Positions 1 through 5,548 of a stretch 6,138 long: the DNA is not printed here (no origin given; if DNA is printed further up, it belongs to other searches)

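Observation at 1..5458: The ORF track hides an uninterrupted >=1,799-codon minus-strand reading frame covering about 88% of the window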

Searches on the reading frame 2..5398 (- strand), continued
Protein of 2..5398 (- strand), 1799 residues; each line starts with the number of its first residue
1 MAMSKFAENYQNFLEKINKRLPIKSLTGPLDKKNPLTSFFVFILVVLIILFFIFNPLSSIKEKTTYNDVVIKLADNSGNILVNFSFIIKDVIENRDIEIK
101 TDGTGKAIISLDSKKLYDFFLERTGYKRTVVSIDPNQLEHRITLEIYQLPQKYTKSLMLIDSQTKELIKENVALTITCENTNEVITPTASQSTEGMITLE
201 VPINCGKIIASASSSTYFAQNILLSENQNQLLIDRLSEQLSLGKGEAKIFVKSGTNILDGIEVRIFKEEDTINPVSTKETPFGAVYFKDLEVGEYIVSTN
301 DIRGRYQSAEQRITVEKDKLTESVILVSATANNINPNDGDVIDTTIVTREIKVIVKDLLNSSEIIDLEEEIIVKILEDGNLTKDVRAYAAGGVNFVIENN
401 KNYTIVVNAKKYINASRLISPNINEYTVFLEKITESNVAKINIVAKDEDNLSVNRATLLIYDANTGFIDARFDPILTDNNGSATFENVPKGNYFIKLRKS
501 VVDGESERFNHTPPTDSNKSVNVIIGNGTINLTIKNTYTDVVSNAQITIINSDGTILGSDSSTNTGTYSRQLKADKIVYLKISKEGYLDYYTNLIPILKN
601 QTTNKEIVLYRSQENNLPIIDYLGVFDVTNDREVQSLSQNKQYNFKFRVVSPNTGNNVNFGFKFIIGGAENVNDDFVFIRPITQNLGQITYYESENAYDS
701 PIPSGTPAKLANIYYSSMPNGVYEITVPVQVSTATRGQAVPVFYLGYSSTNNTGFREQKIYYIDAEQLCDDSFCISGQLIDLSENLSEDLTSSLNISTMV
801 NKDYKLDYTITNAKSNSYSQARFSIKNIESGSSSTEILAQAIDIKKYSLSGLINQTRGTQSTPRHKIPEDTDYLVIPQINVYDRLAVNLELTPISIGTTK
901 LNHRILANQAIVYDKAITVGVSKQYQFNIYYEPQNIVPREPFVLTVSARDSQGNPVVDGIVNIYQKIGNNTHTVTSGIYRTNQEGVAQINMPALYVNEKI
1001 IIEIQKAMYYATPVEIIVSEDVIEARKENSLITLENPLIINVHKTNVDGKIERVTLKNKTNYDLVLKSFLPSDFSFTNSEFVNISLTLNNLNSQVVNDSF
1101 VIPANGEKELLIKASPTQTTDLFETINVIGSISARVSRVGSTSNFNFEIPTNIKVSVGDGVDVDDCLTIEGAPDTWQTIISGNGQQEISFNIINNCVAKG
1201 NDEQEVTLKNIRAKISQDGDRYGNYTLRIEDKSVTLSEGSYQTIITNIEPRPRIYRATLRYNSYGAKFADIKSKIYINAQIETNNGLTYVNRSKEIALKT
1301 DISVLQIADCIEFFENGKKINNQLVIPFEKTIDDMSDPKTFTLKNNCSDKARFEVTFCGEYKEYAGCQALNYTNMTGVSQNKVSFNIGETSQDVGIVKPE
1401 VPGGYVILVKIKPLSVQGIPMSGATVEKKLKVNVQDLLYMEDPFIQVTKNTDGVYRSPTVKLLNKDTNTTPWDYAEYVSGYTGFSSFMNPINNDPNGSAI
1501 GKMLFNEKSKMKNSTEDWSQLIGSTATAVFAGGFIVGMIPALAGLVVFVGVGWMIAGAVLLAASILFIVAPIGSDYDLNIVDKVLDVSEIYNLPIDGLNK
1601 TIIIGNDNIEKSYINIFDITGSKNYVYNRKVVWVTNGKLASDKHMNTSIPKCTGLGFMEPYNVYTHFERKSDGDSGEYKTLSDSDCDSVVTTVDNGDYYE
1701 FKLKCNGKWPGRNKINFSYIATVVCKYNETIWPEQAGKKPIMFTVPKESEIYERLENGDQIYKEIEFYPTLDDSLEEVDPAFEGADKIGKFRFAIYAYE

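Call 21: find_encoding_contigs(protein=P0006, flank=10000, max_places=2)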
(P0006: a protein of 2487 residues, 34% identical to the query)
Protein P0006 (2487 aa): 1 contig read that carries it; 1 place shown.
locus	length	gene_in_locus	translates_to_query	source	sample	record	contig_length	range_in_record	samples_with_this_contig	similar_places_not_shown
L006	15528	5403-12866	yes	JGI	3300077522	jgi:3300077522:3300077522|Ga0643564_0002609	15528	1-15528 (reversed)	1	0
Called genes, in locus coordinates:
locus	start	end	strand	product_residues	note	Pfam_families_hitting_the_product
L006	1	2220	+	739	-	?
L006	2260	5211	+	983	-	-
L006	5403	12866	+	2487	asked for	PF13620:CarboxypepD_reg (faint), PF17802:SpaA (faint)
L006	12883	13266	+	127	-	-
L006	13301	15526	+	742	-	?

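Call 22: find_encoding_contigs(protein=P0014, flank=10000, max_places=2)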
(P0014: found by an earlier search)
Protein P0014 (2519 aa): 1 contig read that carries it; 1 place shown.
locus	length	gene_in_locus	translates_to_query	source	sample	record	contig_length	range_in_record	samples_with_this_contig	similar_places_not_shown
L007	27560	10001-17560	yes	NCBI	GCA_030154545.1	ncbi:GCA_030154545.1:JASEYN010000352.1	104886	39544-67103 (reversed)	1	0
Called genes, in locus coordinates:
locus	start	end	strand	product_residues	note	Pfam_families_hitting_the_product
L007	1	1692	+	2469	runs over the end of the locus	PF02369:Big_1 (faint), PF11974:bMG3 (faint), PF13620:CarboxypepD_reg (faint)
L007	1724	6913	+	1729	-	PF13620:CarboxypepD_reg (faint), PF17802:SpaA (faint)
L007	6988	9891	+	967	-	-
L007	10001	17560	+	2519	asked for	PF13620:CarboxypepD_reg (faint), PF17802:SpaA (faint)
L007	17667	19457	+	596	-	-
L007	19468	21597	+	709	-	-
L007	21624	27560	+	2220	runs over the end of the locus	PF13620:CarboxypepD_reg (faint)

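Call 54: search_protein_families(library=phrogs, proteins=[P0001, L002:6954-9896:+, L002:17544-19355:+, L002:19366-21504:+], max_evalue=0.01)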
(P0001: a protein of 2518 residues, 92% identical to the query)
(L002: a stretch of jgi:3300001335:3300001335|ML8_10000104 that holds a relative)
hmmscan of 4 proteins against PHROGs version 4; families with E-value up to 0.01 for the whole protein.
P0001 (2518 aa): 0 families

L002:6954-9896:+ (980 aa): 0 families

L002:17544-19355:+ (603 aa): 0 families

L002:19366-21504:+ (712 aa): 0 families
